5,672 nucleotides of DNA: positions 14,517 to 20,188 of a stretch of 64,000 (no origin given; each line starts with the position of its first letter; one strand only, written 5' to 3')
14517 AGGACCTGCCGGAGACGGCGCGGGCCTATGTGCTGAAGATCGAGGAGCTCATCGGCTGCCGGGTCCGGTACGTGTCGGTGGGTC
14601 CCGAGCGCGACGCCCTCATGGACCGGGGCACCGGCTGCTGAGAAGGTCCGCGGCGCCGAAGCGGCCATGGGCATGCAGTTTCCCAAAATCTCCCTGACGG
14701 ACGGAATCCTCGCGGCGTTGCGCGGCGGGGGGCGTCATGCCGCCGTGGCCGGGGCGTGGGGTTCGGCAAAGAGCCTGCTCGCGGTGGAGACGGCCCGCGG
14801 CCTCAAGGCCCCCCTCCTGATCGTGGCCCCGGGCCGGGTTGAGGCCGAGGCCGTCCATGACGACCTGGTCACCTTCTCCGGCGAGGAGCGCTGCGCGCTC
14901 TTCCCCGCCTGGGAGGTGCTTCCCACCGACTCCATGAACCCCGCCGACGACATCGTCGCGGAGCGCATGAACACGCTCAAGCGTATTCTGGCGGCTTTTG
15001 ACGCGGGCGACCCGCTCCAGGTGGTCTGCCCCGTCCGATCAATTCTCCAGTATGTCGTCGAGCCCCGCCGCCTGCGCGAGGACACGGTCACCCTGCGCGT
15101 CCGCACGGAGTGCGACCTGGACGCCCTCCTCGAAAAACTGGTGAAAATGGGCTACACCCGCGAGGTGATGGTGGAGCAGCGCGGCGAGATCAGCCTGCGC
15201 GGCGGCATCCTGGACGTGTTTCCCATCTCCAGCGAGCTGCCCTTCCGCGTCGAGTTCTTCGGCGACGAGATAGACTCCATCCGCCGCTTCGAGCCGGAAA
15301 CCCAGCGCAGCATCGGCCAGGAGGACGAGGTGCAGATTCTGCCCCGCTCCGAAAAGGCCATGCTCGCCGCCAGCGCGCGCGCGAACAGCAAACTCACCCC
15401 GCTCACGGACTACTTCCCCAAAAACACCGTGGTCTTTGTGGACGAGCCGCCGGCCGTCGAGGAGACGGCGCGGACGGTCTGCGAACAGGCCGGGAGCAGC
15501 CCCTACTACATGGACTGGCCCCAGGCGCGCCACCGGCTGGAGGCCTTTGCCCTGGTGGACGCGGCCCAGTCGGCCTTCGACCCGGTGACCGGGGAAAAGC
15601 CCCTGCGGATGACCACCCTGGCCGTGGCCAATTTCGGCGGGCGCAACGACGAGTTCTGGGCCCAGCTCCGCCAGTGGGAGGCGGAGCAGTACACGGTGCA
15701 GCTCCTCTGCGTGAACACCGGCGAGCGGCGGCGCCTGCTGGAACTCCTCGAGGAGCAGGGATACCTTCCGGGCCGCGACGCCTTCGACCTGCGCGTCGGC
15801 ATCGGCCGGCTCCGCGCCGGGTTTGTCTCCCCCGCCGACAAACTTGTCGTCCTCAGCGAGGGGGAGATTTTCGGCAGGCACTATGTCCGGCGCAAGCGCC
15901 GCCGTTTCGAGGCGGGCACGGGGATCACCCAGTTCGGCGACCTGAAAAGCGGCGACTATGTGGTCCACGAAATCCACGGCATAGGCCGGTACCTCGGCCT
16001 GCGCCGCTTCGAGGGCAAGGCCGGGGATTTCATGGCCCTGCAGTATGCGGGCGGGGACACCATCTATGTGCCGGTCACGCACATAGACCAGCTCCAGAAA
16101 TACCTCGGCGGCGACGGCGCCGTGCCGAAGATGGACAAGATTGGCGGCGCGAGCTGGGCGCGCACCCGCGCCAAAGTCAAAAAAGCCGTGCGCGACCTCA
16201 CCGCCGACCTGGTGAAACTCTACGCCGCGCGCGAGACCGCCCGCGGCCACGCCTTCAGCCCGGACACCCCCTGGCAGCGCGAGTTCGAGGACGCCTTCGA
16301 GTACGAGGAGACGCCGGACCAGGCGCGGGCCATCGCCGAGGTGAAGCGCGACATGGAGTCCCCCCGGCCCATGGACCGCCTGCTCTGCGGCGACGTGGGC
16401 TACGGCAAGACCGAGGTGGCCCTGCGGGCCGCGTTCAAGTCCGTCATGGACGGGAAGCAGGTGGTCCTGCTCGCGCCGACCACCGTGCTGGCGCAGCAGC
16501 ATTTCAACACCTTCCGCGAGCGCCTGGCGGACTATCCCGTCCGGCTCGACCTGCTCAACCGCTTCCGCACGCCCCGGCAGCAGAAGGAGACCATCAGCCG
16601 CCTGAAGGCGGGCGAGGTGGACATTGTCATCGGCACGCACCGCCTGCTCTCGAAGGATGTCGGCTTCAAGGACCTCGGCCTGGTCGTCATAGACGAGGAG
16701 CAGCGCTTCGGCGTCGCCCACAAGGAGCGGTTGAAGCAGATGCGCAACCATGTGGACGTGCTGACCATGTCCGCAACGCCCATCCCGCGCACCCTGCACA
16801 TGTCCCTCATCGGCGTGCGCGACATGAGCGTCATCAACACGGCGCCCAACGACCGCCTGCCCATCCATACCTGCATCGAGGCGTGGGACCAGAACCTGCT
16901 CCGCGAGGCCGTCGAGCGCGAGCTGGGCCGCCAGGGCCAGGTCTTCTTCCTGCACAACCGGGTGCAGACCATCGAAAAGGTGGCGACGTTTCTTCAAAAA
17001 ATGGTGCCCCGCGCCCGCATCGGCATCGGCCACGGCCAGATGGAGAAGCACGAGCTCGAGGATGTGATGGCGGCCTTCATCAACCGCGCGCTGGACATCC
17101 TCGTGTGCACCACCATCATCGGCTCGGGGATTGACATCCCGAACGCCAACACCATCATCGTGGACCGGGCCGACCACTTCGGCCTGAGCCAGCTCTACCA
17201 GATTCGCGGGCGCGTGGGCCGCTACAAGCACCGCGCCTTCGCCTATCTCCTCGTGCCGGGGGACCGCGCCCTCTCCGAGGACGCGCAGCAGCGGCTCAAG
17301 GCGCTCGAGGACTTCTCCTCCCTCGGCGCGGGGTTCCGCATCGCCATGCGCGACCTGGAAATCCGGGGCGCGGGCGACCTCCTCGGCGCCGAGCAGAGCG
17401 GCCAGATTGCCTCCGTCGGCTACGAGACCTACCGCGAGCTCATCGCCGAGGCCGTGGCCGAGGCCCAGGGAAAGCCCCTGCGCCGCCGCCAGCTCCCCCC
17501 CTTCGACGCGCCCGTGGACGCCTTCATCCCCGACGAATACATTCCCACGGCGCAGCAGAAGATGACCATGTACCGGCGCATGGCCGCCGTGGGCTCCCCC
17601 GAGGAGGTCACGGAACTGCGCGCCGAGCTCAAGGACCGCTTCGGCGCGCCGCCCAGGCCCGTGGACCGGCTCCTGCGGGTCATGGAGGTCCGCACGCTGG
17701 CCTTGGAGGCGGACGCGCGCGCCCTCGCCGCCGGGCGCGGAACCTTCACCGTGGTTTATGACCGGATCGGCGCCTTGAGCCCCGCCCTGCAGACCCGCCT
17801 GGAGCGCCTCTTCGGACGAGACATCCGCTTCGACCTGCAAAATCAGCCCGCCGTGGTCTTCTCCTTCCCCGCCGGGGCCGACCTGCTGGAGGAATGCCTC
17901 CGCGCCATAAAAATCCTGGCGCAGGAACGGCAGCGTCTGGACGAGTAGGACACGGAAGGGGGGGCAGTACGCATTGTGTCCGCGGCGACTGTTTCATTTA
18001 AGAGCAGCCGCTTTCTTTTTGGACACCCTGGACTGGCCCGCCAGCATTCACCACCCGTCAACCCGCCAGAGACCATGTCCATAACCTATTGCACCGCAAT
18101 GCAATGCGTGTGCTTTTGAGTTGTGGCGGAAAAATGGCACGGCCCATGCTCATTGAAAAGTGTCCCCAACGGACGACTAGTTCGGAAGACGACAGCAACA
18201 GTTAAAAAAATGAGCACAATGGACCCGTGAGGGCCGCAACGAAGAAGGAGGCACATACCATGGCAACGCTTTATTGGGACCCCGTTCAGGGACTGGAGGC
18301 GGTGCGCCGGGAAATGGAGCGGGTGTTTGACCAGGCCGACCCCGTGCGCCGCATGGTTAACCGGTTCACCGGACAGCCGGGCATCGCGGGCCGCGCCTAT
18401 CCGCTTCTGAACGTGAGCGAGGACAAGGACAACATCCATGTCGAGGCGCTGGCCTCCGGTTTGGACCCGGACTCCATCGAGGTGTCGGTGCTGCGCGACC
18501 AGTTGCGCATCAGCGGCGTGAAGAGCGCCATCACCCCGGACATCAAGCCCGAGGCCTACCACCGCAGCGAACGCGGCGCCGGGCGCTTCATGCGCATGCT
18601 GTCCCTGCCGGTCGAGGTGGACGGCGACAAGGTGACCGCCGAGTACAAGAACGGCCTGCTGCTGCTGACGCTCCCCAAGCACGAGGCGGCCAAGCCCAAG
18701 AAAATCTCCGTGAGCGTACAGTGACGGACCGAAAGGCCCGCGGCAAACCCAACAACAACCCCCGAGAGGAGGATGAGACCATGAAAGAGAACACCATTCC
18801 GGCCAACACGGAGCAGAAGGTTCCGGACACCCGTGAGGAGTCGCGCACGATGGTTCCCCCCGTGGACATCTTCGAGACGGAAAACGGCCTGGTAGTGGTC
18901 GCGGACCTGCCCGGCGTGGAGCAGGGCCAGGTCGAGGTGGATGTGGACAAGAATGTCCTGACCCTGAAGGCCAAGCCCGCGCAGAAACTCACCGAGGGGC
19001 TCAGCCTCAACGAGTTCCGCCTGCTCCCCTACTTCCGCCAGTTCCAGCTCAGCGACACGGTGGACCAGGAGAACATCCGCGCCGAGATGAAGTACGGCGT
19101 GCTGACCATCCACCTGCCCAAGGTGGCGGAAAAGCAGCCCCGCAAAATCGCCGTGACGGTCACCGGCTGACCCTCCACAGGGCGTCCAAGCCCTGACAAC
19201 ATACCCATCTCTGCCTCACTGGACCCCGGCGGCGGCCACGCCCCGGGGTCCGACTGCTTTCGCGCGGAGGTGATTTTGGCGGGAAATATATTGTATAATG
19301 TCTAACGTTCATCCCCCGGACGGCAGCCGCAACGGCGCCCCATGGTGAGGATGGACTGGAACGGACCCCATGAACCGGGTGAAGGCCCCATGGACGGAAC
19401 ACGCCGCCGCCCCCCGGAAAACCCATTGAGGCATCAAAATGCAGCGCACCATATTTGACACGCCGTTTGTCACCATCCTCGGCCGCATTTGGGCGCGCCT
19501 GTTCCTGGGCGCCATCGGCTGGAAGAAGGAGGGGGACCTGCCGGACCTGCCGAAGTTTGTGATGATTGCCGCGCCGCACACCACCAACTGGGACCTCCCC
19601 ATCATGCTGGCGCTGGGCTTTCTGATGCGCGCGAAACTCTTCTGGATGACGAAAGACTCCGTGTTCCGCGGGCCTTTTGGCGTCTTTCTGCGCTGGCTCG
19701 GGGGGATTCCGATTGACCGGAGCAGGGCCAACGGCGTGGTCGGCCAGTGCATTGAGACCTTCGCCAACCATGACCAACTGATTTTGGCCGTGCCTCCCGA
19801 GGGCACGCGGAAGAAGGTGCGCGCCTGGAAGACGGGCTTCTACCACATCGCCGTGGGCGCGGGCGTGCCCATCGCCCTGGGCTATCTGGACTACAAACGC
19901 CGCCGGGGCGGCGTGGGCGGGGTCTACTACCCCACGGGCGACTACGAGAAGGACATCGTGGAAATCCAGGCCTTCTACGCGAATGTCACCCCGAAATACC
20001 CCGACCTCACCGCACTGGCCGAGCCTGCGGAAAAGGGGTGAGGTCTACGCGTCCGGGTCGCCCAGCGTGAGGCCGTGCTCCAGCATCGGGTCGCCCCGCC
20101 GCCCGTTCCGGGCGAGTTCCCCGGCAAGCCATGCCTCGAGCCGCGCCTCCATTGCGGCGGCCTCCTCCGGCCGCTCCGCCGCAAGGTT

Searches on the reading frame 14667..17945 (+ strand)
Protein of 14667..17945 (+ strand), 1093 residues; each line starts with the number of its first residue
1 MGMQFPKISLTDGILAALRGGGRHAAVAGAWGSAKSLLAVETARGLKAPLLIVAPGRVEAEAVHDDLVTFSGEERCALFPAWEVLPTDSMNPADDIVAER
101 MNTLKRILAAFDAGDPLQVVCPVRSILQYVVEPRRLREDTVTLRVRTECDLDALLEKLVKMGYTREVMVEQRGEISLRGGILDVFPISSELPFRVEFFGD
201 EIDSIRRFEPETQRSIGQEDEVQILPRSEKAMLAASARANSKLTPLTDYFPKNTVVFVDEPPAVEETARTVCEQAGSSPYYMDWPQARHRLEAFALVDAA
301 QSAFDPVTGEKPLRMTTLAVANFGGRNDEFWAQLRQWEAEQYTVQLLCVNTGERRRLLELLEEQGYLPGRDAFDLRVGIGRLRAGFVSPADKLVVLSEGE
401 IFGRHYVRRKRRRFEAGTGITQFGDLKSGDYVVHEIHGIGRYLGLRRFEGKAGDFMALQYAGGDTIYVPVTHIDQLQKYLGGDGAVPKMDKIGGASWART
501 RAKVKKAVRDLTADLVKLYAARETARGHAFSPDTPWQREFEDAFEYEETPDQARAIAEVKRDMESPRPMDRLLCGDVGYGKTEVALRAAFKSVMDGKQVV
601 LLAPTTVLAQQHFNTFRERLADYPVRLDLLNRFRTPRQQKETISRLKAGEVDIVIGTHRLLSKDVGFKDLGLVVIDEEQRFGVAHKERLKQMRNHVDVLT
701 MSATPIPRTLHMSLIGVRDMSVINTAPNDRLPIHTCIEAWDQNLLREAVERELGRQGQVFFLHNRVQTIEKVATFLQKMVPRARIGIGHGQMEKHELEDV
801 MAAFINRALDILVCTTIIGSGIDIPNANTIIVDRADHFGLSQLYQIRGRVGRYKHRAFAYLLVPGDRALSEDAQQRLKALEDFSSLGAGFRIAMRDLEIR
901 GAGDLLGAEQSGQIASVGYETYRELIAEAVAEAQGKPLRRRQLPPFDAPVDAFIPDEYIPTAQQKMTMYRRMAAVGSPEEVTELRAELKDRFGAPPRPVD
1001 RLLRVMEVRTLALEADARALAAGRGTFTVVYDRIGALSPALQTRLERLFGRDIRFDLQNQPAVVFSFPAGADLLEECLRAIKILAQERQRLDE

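Call 35: search_protein_families(library=pfam, proteins=[window:14667-17945:+], max_evalue=0.001)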
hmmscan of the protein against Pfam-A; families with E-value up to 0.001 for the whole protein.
window:14667-17945:+ (1093 aa): 6 families
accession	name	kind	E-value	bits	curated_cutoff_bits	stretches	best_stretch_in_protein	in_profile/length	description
PF17757.6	UvrB_inter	-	1.5e-27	96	22.9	1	141-229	1-90/91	UvrB interaction domain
PF00270.35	DEAD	-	1.7e-27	96.6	26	1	549-710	1-164/167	DEAD/DEAH box helicase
PF03461.20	TRCF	-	4.7e-22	78.6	25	1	949-1030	2-83/95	TRCF domain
PF00271.37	Helicase_C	-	9.4e-21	74.6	23.5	1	749-853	10-109/110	Helicase conserved C-terminal domain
PF02559.22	CarD_TRCF_RID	-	2.9e-18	66.1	23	1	426-480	1-57/57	CarD-like/TRCF RID domain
PF04851.21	ResIII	-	3.7e-09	37.2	22.5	1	547-705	3-162/164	Type III restriction enzyme, res subunit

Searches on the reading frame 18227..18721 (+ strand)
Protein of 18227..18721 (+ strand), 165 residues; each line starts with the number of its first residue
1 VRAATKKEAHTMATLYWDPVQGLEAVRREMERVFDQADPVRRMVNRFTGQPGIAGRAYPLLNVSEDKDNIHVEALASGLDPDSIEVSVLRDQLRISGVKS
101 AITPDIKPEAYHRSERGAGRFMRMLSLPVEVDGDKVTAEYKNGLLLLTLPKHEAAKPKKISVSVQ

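Call 60: search_protein_families(library=pfam, proteins=[window:18227-18721:+], max_evalue=0.001)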
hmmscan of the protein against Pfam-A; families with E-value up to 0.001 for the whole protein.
window:18227-18721:+ (165 aa): 1 family
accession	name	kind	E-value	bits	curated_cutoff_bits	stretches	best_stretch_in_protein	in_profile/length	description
PF00011.27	HSP20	-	7.9e-19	68.1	20.8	1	64-164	3-101/102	Hsp20/alpha crystallin family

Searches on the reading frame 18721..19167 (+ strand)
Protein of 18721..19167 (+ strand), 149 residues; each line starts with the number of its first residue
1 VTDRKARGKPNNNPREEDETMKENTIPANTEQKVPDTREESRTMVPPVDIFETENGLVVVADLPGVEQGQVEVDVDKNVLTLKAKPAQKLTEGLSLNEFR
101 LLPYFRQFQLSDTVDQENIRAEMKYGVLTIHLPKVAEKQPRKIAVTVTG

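Call 60: search_protein_families(library=pfam, proteins=[window:18721-19167:+], max_evalue=0.001)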
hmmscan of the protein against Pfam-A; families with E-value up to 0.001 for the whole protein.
window:18721-19167:+ (149 aa): 2 families
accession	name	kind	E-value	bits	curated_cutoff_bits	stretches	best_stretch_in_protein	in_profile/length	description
PF00011.27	HSP20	-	9.6e-18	64.6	20.8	1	49-146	1-102/102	Hsp20/alpha crystallin family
PF05455.17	GvpH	-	0.00099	19.7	22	0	52-84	99-134/177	GvpH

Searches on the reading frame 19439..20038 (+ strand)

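Call 35: search_protein_families(library=pfam, proteins=[window:19439-20038:+], max_evalue=0.001)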
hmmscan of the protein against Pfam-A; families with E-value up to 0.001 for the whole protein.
window:19439-20038:+ (200 aa): 1 family
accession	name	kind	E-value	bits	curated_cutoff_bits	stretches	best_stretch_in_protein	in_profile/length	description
PF01553.26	Acyltransferase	-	1.8e-11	44.4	23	1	41-145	16-126/132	Acyltransferase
